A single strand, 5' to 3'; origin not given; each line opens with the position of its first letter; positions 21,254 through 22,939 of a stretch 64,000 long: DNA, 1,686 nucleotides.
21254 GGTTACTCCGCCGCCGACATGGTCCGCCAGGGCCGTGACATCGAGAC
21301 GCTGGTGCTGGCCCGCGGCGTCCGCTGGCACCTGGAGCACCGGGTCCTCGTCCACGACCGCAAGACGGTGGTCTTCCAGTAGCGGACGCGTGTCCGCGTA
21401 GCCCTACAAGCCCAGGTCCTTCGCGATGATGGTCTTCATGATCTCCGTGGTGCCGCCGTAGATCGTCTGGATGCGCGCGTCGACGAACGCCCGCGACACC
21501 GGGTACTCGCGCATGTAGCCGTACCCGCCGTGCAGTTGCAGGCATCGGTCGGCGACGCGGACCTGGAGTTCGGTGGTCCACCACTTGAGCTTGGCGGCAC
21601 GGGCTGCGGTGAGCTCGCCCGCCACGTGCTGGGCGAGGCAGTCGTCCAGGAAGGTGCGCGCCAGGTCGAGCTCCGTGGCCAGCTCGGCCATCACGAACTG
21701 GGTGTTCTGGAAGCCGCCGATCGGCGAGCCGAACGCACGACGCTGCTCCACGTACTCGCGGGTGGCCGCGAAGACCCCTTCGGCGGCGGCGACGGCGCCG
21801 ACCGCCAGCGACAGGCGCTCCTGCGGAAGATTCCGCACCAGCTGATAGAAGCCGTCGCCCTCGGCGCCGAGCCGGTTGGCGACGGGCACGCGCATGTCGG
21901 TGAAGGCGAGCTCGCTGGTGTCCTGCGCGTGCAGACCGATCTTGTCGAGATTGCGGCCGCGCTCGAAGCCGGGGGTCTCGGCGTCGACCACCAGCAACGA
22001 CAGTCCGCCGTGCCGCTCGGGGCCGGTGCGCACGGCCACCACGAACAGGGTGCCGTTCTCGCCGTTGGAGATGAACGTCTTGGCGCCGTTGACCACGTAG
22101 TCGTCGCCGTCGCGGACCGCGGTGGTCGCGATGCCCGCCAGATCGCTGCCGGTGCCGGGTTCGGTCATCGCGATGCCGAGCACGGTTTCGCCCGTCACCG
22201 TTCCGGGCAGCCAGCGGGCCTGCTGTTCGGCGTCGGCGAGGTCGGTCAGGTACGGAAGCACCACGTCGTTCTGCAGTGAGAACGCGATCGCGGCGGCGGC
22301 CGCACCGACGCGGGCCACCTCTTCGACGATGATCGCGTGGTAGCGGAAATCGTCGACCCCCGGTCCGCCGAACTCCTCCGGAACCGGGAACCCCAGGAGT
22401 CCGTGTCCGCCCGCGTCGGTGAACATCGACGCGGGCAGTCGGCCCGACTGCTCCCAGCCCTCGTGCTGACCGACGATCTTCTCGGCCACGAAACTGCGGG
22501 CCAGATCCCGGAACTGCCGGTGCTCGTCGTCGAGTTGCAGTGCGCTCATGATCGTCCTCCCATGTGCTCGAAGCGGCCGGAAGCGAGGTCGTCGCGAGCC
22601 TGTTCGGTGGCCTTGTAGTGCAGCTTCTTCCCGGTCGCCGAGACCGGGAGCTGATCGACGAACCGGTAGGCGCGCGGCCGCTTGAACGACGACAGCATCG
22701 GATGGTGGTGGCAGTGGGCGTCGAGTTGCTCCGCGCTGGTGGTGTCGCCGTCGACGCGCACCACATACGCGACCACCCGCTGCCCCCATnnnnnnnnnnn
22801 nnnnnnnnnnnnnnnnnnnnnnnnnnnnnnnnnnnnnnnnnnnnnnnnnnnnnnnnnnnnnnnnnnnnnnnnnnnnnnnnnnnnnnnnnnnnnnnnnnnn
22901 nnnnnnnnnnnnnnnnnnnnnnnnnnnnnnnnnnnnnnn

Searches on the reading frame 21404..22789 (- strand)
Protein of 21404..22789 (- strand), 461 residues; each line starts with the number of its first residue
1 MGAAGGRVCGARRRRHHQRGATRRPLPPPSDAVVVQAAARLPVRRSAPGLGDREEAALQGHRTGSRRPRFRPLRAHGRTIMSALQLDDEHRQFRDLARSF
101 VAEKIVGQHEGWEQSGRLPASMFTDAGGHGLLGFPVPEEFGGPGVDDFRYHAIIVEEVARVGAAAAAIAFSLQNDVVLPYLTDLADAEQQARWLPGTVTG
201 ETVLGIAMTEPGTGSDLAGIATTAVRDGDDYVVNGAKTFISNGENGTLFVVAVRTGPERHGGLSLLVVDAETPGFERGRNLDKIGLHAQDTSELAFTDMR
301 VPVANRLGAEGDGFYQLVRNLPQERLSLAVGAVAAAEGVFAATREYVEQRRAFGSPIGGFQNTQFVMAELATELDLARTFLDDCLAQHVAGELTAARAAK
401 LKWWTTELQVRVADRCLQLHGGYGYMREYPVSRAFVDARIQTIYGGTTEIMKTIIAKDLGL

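Call 4: search_protein_families(library=ncbifam, proteins=[window:21404-22789:-], max_evalue=0.00001)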
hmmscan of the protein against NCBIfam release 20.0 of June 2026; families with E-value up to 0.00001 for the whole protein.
window:21404-22789:- (461 aa): 21 families
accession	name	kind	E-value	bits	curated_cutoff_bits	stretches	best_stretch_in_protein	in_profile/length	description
NF042972.1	AcrlCoAredClosAcrC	equivalog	1.9e-87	293.4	640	1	85-458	4-375/378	acryloyl-CoA reductase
NF043006.1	CyhCrbnylCoADH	equivalog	1.4e-64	218.5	650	1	89-458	7-374/380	cyclohexane-1-carbonyl-CoA dehydrogenase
NF045552.1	GlutCoADH_Des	equivalog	2.2e-63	214.8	470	1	84-458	3-378/387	glutaryl-CoA dehydrogenase Acd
NF058590.1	AcCoDHFadEBacil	equivalog_domain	3.1e-58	197.7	600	2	80-373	15-305/586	acyl-CoA dehydrogenase FadE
TIGR03207.1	cyc_hxne_CoA_dh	equivalog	1.4e-57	195.2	575.35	1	87-458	2-370/372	cyclohexanecarboxyl-CoA dehydrogenase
NF042439.1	SulpropCoADesulf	equivalog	3.6e-56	190.5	600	1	96-458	3-369/379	3-sulfinopropanoyl-CoA desulfinase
NF045652.1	ProlPCPDhRedW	equivalog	1.6e-55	188.5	650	1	88-461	2-375/376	L-prolyl-[peptidyl-carrier protein] dehydrogenase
NF008997.0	PRK12341.1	equivalog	4e-54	184.1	537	1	111-457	31-374/382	acyl-CoA dehydrogenase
NF053553.1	prodigi_MBC_PigA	equivalog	4.4e-48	164.3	500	1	84-461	3-381/381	prodigiosin MBC biosynthesis dehydrogenase PigA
NF002885.1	PRK03354.1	equivalog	2.6e-41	141.9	540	1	133-456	53-370/378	crotonobetainyl-CoA dehydrogenase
NF052270.1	Staph_DH_FadE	equivalog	5.1e-31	107.8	600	1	186-459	122-393/400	acyl-CoA dehydrogenase FadE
TIGR03203.1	pimD_small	equivalog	4.6e-28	98.4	652.7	1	121-437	41-354/378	pimeloyl-CoA dehydrogenase small subunit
NF037942.1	ac_ACP_DH_MbtN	equivalog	5.7e-25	87.8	700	1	93-457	5-363/376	mycobactin biosynthesis acyl-ACP dehydrogenase MbtN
TIGR03204.1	pimC_large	equivalog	6.9e-22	77.9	623.85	1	136-458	59-391/395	pimeloyl-CoA dehydrogenase large subunit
NF049984.1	Rv1679_FadE16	equivalog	8.8e-21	74.5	600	1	113-452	20-358/371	Rv1679 family acyl-CoA dehydrogenase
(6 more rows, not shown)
